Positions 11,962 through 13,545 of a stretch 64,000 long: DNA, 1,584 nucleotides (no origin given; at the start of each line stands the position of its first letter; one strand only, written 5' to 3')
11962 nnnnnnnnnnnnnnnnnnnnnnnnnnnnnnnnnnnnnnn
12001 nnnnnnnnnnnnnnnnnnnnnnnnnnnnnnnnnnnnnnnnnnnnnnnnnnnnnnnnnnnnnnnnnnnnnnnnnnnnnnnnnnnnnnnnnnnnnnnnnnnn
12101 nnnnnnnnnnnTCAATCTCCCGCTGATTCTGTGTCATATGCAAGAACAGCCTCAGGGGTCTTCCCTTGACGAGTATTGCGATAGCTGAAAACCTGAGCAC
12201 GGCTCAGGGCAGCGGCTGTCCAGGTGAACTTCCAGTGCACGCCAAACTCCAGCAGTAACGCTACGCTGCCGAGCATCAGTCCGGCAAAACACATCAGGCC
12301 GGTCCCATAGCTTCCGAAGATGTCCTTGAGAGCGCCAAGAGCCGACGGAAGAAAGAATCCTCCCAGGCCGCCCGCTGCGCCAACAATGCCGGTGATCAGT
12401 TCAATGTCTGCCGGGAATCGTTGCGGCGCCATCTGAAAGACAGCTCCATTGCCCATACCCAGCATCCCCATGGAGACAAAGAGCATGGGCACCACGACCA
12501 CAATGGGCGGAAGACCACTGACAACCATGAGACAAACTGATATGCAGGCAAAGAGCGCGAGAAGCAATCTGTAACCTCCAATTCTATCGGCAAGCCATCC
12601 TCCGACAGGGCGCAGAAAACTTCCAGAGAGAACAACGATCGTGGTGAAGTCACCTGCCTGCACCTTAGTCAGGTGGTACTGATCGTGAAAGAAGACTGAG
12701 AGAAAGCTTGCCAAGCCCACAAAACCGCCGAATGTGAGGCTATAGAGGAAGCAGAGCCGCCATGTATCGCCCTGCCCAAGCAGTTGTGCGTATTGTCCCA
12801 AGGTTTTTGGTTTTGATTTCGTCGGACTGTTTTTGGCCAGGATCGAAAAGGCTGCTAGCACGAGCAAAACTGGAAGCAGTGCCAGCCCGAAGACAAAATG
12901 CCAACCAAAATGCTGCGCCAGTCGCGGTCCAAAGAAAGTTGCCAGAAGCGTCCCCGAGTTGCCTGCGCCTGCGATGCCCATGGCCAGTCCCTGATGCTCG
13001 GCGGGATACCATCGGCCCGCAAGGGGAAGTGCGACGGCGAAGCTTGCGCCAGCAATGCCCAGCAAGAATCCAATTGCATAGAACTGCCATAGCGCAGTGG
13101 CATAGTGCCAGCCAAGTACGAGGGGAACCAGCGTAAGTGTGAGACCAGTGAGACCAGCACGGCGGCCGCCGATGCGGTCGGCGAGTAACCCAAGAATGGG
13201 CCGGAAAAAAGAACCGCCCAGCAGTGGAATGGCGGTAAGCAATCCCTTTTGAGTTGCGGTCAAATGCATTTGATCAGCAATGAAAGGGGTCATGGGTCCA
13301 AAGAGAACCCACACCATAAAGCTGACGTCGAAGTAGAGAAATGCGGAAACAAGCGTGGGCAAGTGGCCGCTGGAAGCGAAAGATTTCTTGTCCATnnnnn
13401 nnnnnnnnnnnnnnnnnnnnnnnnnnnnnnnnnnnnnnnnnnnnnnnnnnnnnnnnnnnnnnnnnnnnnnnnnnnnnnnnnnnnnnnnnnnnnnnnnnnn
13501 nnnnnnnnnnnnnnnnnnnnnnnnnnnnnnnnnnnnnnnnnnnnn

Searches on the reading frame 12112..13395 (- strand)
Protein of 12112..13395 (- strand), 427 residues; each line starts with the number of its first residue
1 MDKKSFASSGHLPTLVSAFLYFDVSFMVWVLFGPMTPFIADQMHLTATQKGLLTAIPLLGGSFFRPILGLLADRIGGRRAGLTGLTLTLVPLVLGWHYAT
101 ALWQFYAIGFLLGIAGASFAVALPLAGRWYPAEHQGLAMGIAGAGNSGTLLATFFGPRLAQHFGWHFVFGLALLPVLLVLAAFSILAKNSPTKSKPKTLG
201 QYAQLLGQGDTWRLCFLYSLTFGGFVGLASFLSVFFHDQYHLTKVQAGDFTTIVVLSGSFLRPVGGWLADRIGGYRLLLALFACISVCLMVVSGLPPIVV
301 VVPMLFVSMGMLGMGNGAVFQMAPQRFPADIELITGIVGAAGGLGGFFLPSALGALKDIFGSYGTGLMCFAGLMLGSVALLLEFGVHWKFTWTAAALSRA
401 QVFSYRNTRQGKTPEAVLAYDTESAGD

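Call 5: search_protein_families(library=pfam, proteins=[window:12112-13395:-], max_evalue=0.01)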
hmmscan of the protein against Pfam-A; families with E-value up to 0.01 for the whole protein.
window:12112-13395:- (427 aa): 4 families
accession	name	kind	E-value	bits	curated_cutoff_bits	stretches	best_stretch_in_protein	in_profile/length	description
PF07690.21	MFS_1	-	5.4e-45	154.3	33.4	1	24-350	7-347/347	Major Facilitator Superfamily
PF01306.25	LacY_symp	-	7.7e-08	32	24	2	20-90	14-85/413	LacY proton/sugar symporter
PF13347.12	MFS_2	-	3e-05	23.2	27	1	158-317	165-333/427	MFS/sugar transport protein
PF00854.27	PTR2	-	0.0095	15.3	27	1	144-185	79-120/392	POT family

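Call 7: search_protein_families(library=ncbifam, proteins=[window:12112-13395:-], max_evalue=0.001)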
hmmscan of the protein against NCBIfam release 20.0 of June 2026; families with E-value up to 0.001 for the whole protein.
window:12112-13395:- (427 aa): 17 families
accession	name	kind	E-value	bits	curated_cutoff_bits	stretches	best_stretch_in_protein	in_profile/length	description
TIGR00886.1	2A0108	subfamily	2.7e-82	276.8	311.7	1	14-346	2-368/368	NarK family nitrate/nitrite MFS transporter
TIGR00881.1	2A0104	subfamily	2.1e-16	60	407.75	2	32-197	14-181/379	phosphoglycerate transporter protein PgtP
TIGR00893.1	2A0114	subfamily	6.3e-16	58.3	395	1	36-375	17-389/399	D-galactonate transporter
NF049980.1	SfMCT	equivalog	9.8e-16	57.4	320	1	39-373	28-378/378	L-lactate MFS transporter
TIGR00895.1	2A0115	subfamily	6.4e-15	55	418.55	1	8-186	12-192/398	aromatic acid/H+ symport family MFS transporter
NF011608.0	PRK15034.1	subfamily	2.1e-14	53.4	836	1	24-323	45-370/462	nitrate/nitrite transporter NarU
TIGR00890.1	2A0111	subfamily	3.4e-11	42.7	374.85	1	18-290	8-284/377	oxalate/formate antiport family MFS transporter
TIGR00883.1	2A0106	subfamily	3.8e-11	42.7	443.45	2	138-333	142-353/400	metabolite/H+ symporter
TIGR00896.1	CynX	subfamily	2.2e-09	36.9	406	1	33-323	20-306/355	CynX/NimT family MFS transporter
TIGR00710.1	efflux_Bcr_CflA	subfamily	8.4e-09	35.3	200.9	1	31-352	23-350/385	Bcr/CflA family efflux MFS transporter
NF011656.1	PRK15075.1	subfamily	5e-08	32.2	445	1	141-286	158-306/419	tricarballylate/proton symporter TcuC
NF047787.1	PhglyTportPgtP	equivalog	1e-06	27.9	750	1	12-141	28-157/451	phosphoglycerate transporter PgtP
TIGR00882.1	2A0105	subfamily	2.2e-06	26.9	220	1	19-90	8-80/396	oligosaccharide MFS transporter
NF007077.0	PRK09528.1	subfamily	4.5e-06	25.5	429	0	18-114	20-115/421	galactoside permease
NF045684.1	tet_MFS_65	exception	6.2e-06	25.6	800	1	49-188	36-175/383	tetracycline efflux MFS transporter Tet(65)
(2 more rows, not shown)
